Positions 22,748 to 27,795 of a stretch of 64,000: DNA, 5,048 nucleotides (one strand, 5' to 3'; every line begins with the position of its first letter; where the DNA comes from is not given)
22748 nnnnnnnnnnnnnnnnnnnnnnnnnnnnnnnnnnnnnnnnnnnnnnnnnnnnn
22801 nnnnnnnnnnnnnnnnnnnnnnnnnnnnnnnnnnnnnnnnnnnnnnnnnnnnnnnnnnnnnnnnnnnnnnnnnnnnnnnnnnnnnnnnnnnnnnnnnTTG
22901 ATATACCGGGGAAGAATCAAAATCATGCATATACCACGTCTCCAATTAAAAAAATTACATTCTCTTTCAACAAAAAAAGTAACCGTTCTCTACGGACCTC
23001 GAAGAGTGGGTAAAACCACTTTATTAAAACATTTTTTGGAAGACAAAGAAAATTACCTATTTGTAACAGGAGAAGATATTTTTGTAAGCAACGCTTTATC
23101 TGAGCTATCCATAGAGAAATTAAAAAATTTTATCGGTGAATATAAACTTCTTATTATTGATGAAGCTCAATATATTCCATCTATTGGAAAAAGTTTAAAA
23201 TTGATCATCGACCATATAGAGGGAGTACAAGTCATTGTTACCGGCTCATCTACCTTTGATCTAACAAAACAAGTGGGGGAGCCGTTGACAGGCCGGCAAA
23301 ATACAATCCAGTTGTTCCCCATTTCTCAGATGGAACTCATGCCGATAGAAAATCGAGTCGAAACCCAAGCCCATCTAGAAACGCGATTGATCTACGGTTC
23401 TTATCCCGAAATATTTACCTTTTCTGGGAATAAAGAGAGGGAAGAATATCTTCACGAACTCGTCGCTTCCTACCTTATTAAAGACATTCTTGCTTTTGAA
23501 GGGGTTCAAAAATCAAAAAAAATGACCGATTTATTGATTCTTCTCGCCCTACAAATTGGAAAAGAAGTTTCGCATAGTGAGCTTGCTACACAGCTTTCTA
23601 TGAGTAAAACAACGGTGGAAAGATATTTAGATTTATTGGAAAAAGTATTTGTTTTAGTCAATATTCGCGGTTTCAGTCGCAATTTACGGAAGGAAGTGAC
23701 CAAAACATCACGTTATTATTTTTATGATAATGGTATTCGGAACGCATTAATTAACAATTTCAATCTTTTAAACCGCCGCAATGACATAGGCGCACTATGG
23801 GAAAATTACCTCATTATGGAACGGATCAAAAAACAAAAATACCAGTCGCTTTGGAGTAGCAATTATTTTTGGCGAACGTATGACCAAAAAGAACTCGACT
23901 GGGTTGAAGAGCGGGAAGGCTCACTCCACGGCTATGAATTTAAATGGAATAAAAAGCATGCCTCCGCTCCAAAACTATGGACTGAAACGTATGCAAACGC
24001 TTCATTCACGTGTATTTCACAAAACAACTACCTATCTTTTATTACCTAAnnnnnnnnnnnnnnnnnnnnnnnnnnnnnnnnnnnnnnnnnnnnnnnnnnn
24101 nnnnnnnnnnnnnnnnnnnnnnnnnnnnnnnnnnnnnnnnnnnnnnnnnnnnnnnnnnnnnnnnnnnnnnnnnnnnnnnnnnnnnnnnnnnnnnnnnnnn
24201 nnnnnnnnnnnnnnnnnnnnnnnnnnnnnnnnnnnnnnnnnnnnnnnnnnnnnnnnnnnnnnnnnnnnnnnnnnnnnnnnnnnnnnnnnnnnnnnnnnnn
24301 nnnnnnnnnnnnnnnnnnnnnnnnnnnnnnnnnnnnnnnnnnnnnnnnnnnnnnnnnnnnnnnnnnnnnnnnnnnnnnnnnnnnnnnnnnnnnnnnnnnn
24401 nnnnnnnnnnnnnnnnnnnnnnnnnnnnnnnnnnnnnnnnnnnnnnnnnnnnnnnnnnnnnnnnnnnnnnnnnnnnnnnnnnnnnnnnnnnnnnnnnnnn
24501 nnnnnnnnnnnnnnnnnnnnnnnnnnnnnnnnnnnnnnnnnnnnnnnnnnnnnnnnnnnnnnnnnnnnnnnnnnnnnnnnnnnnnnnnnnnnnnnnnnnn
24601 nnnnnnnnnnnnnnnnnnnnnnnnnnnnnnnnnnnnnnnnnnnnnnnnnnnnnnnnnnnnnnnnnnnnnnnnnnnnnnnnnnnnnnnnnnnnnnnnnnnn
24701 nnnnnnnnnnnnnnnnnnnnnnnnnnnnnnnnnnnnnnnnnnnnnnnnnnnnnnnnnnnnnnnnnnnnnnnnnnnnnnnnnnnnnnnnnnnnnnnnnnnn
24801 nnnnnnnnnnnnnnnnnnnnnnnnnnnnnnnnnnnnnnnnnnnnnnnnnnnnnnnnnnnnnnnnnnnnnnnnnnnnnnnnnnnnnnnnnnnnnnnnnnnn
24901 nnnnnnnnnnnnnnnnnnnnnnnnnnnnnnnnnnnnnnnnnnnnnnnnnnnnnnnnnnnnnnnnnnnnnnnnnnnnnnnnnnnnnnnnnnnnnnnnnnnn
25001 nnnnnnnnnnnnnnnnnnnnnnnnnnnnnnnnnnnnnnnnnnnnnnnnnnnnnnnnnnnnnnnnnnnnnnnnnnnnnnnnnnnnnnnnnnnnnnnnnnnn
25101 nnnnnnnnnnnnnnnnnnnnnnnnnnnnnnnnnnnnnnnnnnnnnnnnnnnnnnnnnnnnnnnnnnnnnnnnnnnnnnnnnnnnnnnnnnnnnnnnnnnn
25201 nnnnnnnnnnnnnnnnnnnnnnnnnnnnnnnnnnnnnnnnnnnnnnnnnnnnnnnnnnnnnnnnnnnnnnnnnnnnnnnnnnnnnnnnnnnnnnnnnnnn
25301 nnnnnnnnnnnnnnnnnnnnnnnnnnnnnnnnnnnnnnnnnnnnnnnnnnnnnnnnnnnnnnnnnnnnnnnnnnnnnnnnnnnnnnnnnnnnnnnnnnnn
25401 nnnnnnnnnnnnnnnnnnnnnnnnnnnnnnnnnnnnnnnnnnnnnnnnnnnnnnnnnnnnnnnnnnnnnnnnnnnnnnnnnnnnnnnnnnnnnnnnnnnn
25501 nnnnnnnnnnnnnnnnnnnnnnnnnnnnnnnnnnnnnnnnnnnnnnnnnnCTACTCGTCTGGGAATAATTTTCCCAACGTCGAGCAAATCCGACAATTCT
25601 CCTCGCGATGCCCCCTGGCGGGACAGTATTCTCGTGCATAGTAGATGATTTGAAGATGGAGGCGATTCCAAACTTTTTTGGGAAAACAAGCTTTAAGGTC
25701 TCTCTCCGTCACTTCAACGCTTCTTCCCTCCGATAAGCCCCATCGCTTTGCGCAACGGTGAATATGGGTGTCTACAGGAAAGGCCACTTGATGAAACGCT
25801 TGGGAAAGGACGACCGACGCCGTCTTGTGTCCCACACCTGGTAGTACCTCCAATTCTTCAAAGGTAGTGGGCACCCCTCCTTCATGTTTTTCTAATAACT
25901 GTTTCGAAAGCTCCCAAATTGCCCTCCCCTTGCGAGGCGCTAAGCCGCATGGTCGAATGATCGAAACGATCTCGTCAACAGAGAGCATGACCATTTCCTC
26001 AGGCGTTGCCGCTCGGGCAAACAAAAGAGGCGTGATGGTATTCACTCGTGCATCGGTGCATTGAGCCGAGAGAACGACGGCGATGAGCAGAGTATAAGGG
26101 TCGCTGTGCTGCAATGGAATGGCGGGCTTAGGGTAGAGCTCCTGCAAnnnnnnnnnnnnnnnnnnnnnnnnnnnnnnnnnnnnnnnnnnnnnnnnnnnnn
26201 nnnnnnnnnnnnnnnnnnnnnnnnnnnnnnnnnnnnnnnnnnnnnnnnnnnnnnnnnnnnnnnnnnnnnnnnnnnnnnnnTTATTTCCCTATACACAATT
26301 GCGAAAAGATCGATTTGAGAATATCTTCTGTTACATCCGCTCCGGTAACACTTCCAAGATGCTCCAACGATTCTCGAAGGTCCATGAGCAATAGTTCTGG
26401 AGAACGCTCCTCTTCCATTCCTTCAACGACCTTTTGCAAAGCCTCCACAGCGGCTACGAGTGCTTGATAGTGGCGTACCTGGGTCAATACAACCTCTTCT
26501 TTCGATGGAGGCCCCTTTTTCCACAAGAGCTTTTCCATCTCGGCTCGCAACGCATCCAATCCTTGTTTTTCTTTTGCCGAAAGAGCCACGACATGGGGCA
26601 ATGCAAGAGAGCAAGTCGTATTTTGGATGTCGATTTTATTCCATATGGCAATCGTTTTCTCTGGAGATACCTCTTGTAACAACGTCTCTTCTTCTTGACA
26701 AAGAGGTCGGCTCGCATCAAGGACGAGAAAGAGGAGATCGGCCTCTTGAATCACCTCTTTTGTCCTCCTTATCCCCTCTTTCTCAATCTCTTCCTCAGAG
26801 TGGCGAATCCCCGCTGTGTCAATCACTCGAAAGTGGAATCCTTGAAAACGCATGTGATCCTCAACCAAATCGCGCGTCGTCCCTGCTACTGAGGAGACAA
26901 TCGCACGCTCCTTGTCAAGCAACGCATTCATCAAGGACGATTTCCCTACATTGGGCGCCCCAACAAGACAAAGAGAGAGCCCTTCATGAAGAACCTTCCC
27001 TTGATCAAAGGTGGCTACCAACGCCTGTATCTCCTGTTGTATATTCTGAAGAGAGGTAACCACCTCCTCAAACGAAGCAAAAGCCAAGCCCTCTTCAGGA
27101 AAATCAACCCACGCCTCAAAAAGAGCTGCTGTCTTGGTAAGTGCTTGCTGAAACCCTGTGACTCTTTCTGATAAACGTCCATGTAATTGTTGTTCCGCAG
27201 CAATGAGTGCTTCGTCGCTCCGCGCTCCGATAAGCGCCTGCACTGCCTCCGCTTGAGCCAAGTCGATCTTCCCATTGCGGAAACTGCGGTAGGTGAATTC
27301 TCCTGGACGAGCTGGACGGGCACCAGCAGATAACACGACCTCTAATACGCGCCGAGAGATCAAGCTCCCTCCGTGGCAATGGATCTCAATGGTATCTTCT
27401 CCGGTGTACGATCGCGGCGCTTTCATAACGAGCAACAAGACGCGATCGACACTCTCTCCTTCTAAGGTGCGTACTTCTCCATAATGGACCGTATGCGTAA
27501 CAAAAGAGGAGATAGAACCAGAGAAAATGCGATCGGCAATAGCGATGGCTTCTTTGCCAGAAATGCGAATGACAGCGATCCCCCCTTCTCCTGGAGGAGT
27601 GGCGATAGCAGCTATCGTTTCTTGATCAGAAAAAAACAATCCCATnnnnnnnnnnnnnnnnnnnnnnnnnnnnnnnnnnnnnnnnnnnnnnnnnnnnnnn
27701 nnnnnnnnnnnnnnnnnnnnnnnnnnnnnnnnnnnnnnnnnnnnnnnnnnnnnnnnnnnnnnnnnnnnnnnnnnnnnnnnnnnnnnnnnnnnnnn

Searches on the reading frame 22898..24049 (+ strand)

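Call 24: search_protein_families(library=pfam, proteins=[window:22898-24049:+], max_evalue=0.00001)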
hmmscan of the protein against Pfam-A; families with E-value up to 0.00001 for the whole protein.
window:22898-24049:+ (383 aa): 4 families
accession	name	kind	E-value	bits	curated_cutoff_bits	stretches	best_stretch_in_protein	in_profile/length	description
PF13635.12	DUF4143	-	2.5e-38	131.8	28.1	1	195-351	2-160/160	Domain of unknown function (DUF4143)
PF13173.12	AAA_14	-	4.7e-28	98.2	27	1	26-147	2-128/129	AAA domain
PF01637.24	ATPase_2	-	2e-08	34.8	33.2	1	16-82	10-69/225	ATPase domain predominantly from Archaea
PF13401.12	AAA_22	-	3.4e-07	31.1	27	0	24-53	3-32/130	AAA domain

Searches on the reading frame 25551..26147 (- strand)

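Call 24: search_protein_families(library=pfam, proteins=[window:25551-26147:-], max_evalue=0.00001)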
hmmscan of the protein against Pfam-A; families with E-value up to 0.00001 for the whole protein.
window:25551-26147:- (198 aa): 2 families
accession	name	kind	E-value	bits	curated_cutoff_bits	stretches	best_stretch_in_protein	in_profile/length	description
PF00730.31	HhH-GPD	-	6.4e-22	78.4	26.2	1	22-155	1-106/108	HhH-GPD superfamily base excision DNA repair protein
PF00633.29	HHH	-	1.1e-06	28.6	24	1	87-115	1-29/30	Helix-hairpin-helix motif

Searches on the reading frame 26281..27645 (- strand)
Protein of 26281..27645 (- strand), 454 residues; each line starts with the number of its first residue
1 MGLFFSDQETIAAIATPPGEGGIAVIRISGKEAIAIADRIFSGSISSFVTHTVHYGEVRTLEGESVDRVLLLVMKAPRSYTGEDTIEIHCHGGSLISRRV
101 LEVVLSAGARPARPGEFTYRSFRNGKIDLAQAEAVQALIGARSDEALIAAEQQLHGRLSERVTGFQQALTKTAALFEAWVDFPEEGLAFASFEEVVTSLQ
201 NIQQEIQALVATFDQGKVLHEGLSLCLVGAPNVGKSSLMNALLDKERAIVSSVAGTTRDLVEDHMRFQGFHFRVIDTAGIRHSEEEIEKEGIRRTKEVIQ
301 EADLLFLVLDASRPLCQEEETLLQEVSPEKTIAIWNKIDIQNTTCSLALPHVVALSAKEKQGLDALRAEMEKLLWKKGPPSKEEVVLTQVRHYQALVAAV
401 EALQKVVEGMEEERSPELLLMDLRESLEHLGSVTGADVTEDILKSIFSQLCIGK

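Call 43: search_protein_families(library=pfam, proteins=[window:26281-27645:-], max_evalue=0.00001)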
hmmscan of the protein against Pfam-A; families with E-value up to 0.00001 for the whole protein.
window:26281-27645:- (454 aa): 6 families
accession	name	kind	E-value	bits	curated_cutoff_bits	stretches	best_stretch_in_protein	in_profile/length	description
PF12631.12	MnmE_helical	-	4e-51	174.6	40.1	1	129-451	1-211/211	MnmE helical domain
PF10396.14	TrmE_N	-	1.7e-42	144.8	29.8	1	10-126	1-117/117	GTP-binding protein TrmE N-terminus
PF01926.29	MMR_HSR1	-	3.5e-25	88.7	21.9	1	226-337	3-113/113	50S ribosome-binding GTPase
PF02421.24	FeoB_N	-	7.5e-11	42.2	27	1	225-313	3-90/156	Ferrous iron transport protein B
PF00350.29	Dynamin_N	-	3.5e-07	30.8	27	0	226-260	2-35/168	Dynamin family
PF04548.22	AIG1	-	4.2e-07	29.9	27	1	224-326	2-107/212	AIG1 family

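Call 72: find_homologous_proteins(query=window:26281-27645:-, max_evalue=1e-60)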
Query window:26281-27645:- (454 aa): 7975 proteins with E <= 1e-60 among 8000 candidates; the best 120 are listed.
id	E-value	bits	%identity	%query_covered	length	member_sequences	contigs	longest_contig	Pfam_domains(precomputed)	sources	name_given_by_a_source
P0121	1.5e-289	978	100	100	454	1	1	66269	PF10396.15,PF01926.30,PF00350.30,PF02421.25,PF12631.13,PF04548.23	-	-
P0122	3.3e-182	624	61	99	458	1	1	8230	PF10396.15,PF01926.30,PF00350.30,PF02421.25,PF12631.13,PF04548.23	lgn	-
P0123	1.6e-181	622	60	99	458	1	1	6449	PF10396.15,PF01926.30,PF00350.30,PF02421.25,PF00009.34,PF12631.13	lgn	-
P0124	3.4e-180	618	62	98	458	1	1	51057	PF10396.15,PF01926.30,PF00350.30,PF02421.25,PF12631.13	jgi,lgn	jgi:tRNA modification GTPase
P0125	5.1e-180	617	60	99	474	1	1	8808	PF10396.15,PF01926.30,PF00350.30,PF02421.25,PF12631.13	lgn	-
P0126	9.3e-180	616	61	99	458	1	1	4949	PF01571.27,PF10396.15,PF01926.30,PF00350.30,PF02421.25,PF12631.13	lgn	-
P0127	2.5e-179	615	60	99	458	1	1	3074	PF10396.15,PF01926.30,PF00350.30,PF02421.25,PF12631.13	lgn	-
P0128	3.1e-179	614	61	98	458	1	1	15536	PF10396.15,PF01926.30,PF00350.30,PF02421.25,PF00009.34,PF12631.13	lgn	-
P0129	2.7e-178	611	60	99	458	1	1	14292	PF10396.15,PF01926.30,PF00350.30,PF02421.25,PF12631.13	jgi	jgi:tRNA modification GTPase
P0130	4.4e-178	611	60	98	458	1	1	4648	PF10396.15,PF01926.30,PF02421.25,PF00009.34,PF12631.13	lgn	-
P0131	6.8e-178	610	61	99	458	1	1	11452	PF10396.15,PF01926.30,PF02421.25,PF12631.13,PF04548.23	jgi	jgi:tRNA modification GTPase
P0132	8.3e-178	610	60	99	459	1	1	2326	PF01571.27,PF10396.15,PF01926.30,PF00350.30,PF02421.25,PF12631.13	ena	-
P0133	9.5e-178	610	61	99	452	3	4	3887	PF10396.15,PF01926.30,PF00350.30,PF02421.25,PF00009.34,PF12631.13,PF04548.23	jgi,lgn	jgi:tRNA modification GTPase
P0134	1.3e-177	609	60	99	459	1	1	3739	PF01571.27,PF10396.15,PF01926.30,PF00350.30,PF02421.25,PF12631.13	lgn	-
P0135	1.4e-177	609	61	98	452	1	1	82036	PF10396.15,PF01926.30,PF00350.30,PF02421.25,PF00009.34,PF12631.13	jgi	jgi:tRNA modification GTPase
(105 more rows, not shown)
